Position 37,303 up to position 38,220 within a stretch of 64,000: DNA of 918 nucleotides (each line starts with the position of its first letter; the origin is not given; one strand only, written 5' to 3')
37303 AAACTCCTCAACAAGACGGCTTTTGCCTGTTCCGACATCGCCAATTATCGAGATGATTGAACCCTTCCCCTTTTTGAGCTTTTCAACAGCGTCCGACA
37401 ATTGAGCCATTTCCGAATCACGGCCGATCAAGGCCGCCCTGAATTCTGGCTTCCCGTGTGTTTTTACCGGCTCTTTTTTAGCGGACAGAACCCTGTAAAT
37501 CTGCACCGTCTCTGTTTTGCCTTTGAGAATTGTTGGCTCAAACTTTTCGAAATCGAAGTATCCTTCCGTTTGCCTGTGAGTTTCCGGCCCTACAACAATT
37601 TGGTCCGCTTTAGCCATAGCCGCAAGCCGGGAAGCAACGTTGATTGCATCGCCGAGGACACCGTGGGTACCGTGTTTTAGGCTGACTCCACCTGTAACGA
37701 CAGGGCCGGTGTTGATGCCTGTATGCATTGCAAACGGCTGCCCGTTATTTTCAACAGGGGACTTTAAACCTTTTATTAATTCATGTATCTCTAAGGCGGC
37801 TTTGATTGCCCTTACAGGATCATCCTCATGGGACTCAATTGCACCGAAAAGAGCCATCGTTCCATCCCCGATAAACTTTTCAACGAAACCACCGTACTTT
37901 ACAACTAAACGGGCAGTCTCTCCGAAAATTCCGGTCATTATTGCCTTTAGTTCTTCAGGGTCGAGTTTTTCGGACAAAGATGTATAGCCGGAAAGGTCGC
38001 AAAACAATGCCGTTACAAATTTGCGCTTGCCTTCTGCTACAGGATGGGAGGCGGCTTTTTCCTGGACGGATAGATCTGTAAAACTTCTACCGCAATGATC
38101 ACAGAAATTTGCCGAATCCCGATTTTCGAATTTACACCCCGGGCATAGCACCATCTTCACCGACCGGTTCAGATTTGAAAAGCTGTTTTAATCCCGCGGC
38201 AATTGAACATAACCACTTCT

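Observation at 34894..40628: Paired cyclic-nucleotide writer and reader: cyclase-AAA-TPR protein next to a cNMP-binding SARP/BTAD regulator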

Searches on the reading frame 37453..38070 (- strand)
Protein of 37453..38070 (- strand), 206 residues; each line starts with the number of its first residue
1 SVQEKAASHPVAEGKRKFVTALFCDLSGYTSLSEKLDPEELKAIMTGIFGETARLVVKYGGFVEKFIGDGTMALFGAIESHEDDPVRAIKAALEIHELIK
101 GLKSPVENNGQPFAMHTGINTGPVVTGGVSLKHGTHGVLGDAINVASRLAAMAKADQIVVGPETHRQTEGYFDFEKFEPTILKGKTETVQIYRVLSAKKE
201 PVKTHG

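Call 25: search_solved_structures(query=window:37453-38070:-, max_evalue=0.001, show_alignments=4)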
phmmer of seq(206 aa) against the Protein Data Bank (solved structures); distinct sequences matched with E-value up to 0.001: 56.
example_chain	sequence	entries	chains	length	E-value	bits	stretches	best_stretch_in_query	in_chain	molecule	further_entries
2w01_A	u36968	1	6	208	1.2e-26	97.1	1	14-164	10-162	ADENYLATE CYCLASE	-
6fht_A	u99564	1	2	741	3.6e-26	95.6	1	14-164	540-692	Bacteriophytochrome,Adenylate cyclase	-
3r5g_A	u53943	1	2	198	1.4e-23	87.1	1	13-199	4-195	CyaB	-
5oyh_A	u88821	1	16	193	2.9e-19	73.1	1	17-200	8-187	Nucleotide cyclase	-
6sir_A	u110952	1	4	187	1.9e-18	70.4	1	11-194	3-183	Nucleotide cyclase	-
5mbg_A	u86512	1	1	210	3e-17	66.5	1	22-199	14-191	Beta subunit of photoactivated adenylyl cyclase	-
6aoa_A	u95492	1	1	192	5.2e-17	65.7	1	17-198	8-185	Bacterio-rhodopsin/guanylyl cyclase 1 fusion protein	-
5mbk_A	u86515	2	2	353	1.3e-16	64.5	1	22-199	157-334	Beta subunit of photoactivated adenylyl cyclase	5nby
5mbh_A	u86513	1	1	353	1.3e-16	64.5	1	22-199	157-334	Beta subunit of photoactivated adenylyl cyclase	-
5mbj_A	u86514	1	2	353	1.3e-16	64.5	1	22-199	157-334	Beta subunit of photoactivated adenylyl cyclase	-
5m27_A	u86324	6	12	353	1.3e-16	64.5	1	22-199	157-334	Beta subunit of photoactivated adenylyl cyclase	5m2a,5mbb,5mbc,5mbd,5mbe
5x4t_A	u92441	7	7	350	2.3e-16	63.6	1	21-194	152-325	Photoactivated adenylyl cyclase | Family 3 adenylate cyclase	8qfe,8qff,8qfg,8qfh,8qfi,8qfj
9f1z_A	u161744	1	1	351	2.3e-16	63.6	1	21-194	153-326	Family 3 adenylate cyclase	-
6ao9_A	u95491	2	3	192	2.5e-16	63.5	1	17-198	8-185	Bacterio-rhodopsin/guanylyl cyclase 1 fusion protein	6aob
5x4u_A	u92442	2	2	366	2.6e-16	63.5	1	21-194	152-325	Photoactivated adenylyl cyclase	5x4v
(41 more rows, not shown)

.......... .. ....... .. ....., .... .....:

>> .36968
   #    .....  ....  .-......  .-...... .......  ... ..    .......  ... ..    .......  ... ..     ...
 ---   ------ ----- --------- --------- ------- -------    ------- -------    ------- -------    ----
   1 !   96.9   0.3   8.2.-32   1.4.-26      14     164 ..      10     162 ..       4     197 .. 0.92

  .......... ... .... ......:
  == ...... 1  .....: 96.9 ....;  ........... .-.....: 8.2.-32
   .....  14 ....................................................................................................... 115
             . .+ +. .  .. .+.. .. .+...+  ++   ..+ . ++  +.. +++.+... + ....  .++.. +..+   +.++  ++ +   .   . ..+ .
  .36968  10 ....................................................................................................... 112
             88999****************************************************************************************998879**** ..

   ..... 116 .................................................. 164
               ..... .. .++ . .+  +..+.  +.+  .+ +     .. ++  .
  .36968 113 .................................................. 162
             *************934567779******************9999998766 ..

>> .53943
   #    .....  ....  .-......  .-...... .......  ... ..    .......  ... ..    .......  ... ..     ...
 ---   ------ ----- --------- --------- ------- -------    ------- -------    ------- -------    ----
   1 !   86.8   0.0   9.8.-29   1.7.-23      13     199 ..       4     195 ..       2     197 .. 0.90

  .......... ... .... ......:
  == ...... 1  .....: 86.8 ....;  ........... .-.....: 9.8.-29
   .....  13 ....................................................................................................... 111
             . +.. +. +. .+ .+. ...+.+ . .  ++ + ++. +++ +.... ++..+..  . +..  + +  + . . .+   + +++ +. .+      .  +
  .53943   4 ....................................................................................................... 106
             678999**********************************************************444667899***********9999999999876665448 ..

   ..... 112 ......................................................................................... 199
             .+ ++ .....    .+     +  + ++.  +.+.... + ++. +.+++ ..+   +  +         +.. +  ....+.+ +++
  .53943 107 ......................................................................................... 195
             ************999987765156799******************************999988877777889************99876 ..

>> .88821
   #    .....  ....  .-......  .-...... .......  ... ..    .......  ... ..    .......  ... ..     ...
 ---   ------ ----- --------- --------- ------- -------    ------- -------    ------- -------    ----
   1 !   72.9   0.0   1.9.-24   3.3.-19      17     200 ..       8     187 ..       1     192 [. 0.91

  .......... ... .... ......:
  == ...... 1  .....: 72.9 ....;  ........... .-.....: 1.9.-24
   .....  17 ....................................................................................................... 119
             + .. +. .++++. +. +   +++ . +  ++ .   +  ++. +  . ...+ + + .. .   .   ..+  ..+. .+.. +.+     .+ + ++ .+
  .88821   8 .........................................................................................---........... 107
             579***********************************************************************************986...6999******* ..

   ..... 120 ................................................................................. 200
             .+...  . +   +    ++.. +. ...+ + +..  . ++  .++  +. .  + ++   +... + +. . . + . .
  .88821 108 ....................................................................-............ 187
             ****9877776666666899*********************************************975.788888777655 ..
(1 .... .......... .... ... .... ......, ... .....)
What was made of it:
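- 34894..38160 (-): Sensor cyclase, 1088 aa from the GTG at 38160 (1086 aa from the ATG at 38154). Layout: Zn ribbon, class III cyclase homology domain, AAA_16 STAND ATPase, TPR. Closest solved structure is Cya2, 2w01, E 1.2e-26 (call 25).
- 37507..38022 (-): Cyclase homology domain, aa 47-218. Residues: metal Asp55 and Asp99, specificity Lys95 and Gly167, transition-state Asn174 and Arg178. Alignment to Cya2 and to its E488K adenylate-cyclase variant 6fht (call 25).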
